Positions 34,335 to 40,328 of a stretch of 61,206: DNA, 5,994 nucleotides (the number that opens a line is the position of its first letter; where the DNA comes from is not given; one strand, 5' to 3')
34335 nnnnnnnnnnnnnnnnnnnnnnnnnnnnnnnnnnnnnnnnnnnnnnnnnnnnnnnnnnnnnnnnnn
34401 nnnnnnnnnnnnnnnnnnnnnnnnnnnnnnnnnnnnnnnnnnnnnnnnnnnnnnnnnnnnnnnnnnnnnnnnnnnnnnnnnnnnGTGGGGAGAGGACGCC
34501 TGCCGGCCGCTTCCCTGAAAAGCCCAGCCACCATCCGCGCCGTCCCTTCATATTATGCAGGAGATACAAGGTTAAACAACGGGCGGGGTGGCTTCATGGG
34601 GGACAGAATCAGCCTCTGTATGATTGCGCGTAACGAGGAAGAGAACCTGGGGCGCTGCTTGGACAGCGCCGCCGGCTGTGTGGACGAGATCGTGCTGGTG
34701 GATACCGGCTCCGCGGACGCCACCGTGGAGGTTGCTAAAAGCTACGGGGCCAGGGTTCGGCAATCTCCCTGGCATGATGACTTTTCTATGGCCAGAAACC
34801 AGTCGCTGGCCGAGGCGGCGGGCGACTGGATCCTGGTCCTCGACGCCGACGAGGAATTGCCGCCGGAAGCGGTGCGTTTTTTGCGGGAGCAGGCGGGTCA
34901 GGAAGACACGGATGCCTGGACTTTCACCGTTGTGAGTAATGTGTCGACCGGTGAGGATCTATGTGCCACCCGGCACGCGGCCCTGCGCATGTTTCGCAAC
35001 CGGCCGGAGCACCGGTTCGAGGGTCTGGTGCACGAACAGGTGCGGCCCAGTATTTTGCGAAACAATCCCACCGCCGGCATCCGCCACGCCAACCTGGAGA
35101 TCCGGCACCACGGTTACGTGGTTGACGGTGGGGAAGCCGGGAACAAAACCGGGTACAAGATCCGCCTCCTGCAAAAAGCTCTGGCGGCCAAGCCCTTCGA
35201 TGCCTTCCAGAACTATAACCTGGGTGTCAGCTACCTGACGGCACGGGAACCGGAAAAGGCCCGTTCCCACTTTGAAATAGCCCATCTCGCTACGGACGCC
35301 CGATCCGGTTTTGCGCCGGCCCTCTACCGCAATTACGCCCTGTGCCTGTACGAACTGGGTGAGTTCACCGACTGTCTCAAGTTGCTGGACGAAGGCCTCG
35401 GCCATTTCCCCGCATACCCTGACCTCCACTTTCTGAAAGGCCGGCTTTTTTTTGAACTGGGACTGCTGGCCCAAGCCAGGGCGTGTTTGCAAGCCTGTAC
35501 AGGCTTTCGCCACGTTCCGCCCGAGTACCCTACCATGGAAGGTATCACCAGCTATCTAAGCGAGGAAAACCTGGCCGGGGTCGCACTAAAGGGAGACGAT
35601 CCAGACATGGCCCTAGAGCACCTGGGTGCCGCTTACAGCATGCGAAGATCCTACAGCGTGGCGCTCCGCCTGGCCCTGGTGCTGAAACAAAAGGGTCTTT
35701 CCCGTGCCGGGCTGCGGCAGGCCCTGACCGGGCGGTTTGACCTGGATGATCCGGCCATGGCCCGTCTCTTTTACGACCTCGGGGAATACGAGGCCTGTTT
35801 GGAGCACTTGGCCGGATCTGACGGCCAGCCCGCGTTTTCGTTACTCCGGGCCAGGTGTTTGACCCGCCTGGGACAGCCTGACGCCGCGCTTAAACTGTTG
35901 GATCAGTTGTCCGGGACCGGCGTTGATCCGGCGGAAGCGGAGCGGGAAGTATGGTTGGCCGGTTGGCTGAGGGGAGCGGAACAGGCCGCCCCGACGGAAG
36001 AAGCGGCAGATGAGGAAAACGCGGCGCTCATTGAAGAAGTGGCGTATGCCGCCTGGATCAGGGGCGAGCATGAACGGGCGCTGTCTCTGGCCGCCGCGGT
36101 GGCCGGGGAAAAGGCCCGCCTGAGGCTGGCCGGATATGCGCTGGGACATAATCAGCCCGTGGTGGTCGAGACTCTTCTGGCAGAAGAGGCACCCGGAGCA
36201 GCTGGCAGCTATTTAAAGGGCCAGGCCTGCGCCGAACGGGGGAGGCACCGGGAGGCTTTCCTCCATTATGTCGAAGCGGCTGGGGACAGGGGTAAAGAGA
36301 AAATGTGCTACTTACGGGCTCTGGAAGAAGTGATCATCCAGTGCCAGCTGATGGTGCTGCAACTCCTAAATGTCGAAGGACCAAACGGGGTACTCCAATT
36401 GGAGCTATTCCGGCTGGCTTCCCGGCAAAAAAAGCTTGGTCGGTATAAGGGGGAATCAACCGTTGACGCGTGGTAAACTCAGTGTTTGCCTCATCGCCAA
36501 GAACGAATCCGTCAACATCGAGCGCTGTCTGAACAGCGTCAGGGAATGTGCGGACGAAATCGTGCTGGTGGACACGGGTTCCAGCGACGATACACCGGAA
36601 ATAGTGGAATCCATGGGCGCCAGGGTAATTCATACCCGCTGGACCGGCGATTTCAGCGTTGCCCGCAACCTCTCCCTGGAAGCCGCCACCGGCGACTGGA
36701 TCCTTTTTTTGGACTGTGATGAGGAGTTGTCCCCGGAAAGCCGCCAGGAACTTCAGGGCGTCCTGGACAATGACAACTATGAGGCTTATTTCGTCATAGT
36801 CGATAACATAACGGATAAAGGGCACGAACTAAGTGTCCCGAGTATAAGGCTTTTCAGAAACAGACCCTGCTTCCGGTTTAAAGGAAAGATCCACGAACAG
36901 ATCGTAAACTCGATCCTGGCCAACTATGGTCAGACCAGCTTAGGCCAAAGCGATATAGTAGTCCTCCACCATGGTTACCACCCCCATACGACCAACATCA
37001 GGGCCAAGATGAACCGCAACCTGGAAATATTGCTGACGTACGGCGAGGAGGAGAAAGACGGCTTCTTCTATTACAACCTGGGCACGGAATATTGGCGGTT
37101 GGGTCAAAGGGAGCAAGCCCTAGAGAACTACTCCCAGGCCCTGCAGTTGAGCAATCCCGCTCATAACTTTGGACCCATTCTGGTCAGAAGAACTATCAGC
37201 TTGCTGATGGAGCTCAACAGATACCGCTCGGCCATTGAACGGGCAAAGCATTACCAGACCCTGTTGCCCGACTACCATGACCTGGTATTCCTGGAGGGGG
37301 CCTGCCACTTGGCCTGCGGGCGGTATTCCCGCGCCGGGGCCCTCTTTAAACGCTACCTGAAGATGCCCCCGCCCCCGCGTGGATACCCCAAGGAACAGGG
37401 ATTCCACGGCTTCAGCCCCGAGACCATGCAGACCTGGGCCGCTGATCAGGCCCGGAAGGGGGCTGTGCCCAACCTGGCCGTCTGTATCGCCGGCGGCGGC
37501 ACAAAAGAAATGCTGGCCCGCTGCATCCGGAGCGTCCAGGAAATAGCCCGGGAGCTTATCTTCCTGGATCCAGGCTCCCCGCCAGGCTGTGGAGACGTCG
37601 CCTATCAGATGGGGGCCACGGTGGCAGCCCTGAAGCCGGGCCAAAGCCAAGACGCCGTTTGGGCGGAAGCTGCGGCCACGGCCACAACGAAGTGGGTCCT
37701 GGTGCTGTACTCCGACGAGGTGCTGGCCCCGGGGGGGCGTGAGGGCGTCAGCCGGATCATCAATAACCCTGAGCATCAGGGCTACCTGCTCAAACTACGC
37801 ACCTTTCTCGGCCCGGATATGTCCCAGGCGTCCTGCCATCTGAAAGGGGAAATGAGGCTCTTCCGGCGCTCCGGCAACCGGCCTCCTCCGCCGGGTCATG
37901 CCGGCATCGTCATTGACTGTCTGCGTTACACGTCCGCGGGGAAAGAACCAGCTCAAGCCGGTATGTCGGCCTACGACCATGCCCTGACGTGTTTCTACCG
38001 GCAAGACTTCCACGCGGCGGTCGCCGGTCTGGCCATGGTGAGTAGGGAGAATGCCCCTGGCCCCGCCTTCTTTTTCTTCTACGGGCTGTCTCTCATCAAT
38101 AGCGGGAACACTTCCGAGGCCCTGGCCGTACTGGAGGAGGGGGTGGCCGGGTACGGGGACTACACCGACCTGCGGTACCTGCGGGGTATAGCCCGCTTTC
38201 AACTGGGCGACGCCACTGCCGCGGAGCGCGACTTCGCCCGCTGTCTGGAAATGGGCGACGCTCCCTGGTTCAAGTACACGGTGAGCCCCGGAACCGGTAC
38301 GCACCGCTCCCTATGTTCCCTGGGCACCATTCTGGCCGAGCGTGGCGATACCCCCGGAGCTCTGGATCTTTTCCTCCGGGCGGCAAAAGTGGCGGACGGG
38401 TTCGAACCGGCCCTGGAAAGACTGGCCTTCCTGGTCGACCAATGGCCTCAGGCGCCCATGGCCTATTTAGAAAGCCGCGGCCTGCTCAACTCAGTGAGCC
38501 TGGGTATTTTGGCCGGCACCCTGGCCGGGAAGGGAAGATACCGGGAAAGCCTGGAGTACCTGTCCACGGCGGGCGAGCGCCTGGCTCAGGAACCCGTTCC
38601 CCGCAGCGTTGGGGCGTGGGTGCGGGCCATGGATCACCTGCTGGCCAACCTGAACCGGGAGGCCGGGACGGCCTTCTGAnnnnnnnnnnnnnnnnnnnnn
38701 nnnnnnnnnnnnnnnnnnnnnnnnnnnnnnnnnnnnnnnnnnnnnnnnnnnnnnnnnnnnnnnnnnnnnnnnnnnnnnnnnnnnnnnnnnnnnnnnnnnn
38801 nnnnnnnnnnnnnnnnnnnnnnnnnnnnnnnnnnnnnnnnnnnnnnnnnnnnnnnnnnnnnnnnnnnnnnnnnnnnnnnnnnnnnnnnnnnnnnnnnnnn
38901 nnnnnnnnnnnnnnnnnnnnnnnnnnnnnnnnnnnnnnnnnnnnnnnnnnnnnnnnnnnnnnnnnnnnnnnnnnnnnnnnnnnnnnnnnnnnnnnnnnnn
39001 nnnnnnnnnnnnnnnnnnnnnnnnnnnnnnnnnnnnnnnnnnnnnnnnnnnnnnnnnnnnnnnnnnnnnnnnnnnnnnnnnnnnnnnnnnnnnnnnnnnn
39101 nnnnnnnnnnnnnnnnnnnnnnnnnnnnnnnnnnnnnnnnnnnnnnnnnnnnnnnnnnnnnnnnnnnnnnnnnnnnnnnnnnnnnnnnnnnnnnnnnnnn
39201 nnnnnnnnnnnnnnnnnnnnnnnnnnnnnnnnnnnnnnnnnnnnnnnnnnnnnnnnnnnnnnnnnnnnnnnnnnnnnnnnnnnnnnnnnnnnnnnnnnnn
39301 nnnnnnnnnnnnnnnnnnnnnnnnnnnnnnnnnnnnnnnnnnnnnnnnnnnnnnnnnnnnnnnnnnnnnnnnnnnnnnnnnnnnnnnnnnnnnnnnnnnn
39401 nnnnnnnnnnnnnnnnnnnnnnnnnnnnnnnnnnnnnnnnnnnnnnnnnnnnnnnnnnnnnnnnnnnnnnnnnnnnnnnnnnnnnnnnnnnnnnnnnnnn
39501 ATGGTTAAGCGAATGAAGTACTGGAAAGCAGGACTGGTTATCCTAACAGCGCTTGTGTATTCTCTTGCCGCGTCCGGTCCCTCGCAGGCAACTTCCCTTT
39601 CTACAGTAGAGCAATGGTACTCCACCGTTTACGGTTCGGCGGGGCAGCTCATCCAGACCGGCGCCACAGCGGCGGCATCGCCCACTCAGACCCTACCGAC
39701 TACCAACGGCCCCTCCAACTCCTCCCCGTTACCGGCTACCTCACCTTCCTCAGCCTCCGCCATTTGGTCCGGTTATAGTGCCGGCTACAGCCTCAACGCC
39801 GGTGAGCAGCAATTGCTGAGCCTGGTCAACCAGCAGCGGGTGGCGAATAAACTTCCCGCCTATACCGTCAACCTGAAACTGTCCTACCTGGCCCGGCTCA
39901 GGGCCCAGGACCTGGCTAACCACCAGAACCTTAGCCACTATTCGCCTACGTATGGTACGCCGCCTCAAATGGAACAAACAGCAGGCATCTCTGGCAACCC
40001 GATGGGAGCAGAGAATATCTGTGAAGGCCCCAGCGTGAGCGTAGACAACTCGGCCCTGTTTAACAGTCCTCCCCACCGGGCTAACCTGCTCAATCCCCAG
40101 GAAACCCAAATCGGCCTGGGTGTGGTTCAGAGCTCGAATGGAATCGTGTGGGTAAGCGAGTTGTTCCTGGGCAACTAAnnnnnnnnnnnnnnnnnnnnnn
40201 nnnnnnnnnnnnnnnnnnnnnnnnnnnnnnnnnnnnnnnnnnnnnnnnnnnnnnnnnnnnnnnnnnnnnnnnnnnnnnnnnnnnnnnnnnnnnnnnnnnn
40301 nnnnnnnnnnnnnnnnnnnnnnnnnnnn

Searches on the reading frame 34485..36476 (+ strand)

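Call 49: search_protein_families(library=ncbifam, proteins=[window:34485-36476:+], max_evalue=0.001)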
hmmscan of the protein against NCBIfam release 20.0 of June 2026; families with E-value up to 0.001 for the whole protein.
window:34485-36476:+ (663 aa): 9 families
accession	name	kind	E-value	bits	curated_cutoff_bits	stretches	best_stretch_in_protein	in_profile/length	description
TIGR04195.1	S_glycosyl_SunS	equivalog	5.1e-16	58.5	350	1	42-238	59-251/421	SunS family peptide S-glycosyltransferase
TIGR04283.1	glyco_like_mftF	equivalog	4.8e-10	39.4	182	1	48-148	7-108/221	TIGR04283 family arsenosugar biosynthesis glycosyltransferase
NF010496.0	PRK13915.1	equivalog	1.1e-08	34.5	262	1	39-122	30-126/307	glucosyl-3-phosphoglycerate synthase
NF007482.0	PRK10073.1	equivalog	6.1e-08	32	423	1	50-144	16-117/334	glycosyltransferase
NF041391.1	DPhHxTase_Halo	equivalog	7e-05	21.9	375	1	48-130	3-86/213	dolichyl-phosphate hexose transferase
NF052415.1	T3SS_chap_SctY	equivalog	9.9e-05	22.8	70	0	247-337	13-102/106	type III secretion apparatus assembly chaperone SctY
TIGR04182.1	glyco_TIGR04182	equivalog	0.00013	21.4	325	1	48-133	8-93/293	S-layer glycoprotein N-glycosyltransferase AglJ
TIGR00540.1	TPR_hemY_coli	hypoth_equivalog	0.00023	20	142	0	225-266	311-352/385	heme biosynthesis-associated TPR protein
NF041875.1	EPS_EpsD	equivalog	0.00039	19.9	370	1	68-130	32-97/325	exopolysaccharide biosynthesis glycosyltransferase EpsD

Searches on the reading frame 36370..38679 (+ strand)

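Call 48: search_protein_families(library=pfam, proteins=[window:36370-38679:+], max_evalue=0.001)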
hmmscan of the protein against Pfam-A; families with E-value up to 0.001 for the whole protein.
window:36370-38679:+ (769 aa): 15 families
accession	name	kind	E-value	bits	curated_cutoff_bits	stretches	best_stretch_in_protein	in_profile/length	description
PF00535.33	Glycos_transf_2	-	1.2e-31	110.3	23.3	1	38-171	1-140/168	Glycosyl transferase family 2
PF07719.23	TPR_2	-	1.6e-15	56.3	27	1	233-261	3-31/34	Tetratricopeptide repeat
PF13432.12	TPR_16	-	7.5e-14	52.3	32.7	0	572-623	4-54/65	Tetratricopeptide repeat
PF00515.34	TPR_1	-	3.6e-13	49.2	27.8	1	234-260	4-30/34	Tetratricopeptide repeat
PF13181.12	TPR_8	-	2.4e-11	43.3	25.7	1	234-261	4-31/34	Tetratricopeptide repeat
PF13704.12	Glyco_tranf_2_4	-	8.6e-10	39.4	27.5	1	44-120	1-84/98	Glycosyl transferase family 2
PF13428.12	TPR_14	-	8.8e-10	38.7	23.5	0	570-606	6-42/44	Tetratricopeptide repeat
PF14559.12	TPR_19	-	3.8e-09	37.2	25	0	279-334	1-56/68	Tetratricopeptide repeat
PF13424.12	TPR_12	-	2.5e-08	34.4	30.1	0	234-294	6-70/77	Tetratricopeptide repeat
PF13374.12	TPR_10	-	8.5e-08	32.4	27.5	0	647-673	4-30/42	Tetratricopeptide repeat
PF07721.20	TPR_4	-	9.3e-07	29.3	27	0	646-668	2-24/26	Tetratricopeptide repeat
PF13371.12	TPR_9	-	3.5e-06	27.4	35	1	575-628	5-58/73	Tetratricopeptide repeat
PF13176.12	TPR_7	-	2.3e-05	24.6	27.9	0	310-333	7-31/36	Tetratricopeptide repeat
PF12895.13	ANAPC3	-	0.00047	20.8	27.2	0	533-590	25-81/82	Anaphase-promoting complex, cyclosome, subunit 3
PF13414.12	TPR_11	-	0.0008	19.5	26.8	0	239-261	2-24/42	TPR repeat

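Call 49: search_protein_families(library=ncbifam, proteins=[window:36370-38679:+], max_evalue=0.001)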
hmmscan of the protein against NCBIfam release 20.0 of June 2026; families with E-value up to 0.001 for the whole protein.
window:36370-38679:+ (769 aa): 16 families
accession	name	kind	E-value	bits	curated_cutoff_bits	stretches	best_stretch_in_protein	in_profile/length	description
TIGR04195.1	S_glycosyl_SunS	equivalog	1.8e-28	99.6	350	1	39-229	61-250/421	SunS family peptide S-glycosyltransferase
TIGR04283.1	glyco_like_mftF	equivalog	7.9e-20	71.4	182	2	37-141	1-107/221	TIGR04283 family arsenosugar biosynthesis glycosyltransferase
NF007482.0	PRK10073.1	equivalog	6.5e-10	38.5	423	1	36-138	7-116/334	glycosyltransferase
NF010496.0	PRK13915.1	equivalog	2.7e-09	36.5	262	1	34-125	30-135/307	glucosyl-3-phosphoglycerate synthase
NF047683.1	TeichurnBiosyTuaG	equivalog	1.1e-08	35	400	1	37-154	8-133/252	teichuronic acid biosynthesis protein TuaG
TIGR04182.1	glyco_TIGR04182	equivalog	1.8e-08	34.1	325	1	40-186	5-148/293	S-layer glycoprotein N-glycosyltransferase AglJ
NF041391.1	DPhHxTase_Halo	equivalog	3.9e-08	32.5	375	1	45-123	5-84/213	dolichyl-phosphate hexose transferase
TIGR03965.1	mycofact_glyco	equivalog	6.6e-08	31.9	280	1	36-121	75-168/467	mycofactocin biosynthesis glycosyltransferase MftF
NF040959.1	MamA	equivalog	2e-06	27.4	200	0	227-334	67-170/204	magnetosome protein MamA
TIGR02917.1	PEP_TPR_lipo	equivalog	8.1e-06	24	312.2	0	237-332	641-732/899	XrtA/PEP-CTERM system TPR-repeat protein PrsT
NF041875.1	EPS_EpsD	equivalog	2.5e-05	23.8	370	1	38-124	2-96/325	exopolysaccharide biosynthesis glycosyltransferase EpsD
NF047507.1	TPR_BatC_Lepto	exception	2.6e-05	23.8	175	0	234-263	99-127/214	TPR repeat-containing protein BatC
NF058614.1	PPMAGASynPpgS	equivalog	9.7e-05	21.9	370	1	42-88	7-53/226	polyprenyl-phospho-N-acetylgalactosaminyl synthase PpgS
TIGR02521.1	type_IV_pilW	equivalog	0.00022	20.9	154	0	235-328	35-160/234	type IV pilus biogenesis/stability protein PilW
NF047558.1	TPR_END_plus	domain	0.00035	20.5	32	0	234-261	2-29/56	TPR end-of-group domain-containing protein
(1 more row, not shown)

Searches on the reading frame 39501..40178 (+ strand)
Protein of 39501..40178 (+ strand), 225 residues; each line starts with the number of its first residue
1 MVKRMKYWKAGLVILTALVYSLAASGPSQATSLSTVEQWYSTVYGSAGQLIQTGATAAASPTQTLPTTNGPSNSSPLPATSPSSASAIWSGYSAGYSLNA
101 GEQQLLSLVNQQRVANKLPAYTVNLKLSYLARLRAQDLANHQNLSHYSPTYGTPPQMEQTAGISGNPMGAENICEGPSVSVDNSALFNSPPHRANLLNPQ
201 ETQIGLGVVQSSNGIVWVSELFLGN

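Call 48: search_protein_families(library=pfam, proteins=[window:39501-40178:+], max_evalue=0.001)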
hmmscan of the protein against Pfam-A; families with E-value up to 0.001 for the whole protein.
window:39501-40178:+ (225 aa): 1 family
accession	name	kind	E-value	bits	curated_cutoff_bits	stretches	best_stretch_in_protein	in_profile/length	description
PF00188.32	CAP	-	1.1e-11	46.1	21.1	1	106-218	1-114/117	Cysteine-rich secretory protein family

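Call 49: search_protein_families(library=ncbifam, proteins=[window:39501-40178:+], max_evalue=0.001)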
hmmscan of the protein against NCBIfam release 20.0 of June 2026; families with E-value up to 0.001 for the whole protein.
window:39501-40178:+ (225 aa): 2 families
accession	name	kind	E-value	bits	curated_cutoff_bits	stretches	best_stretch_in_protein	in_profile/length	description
TIGR02909.1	spore_YkwD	subfamily_domain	2.3e-28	98.7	171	1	99-222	2-125/127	uncharacterized protein, YkwD family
NF052539.1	DivAsocLipDalA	equivalog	3.7e-09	36.6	200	1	102-218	48-164/169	divisome-associated lipoprotein DalA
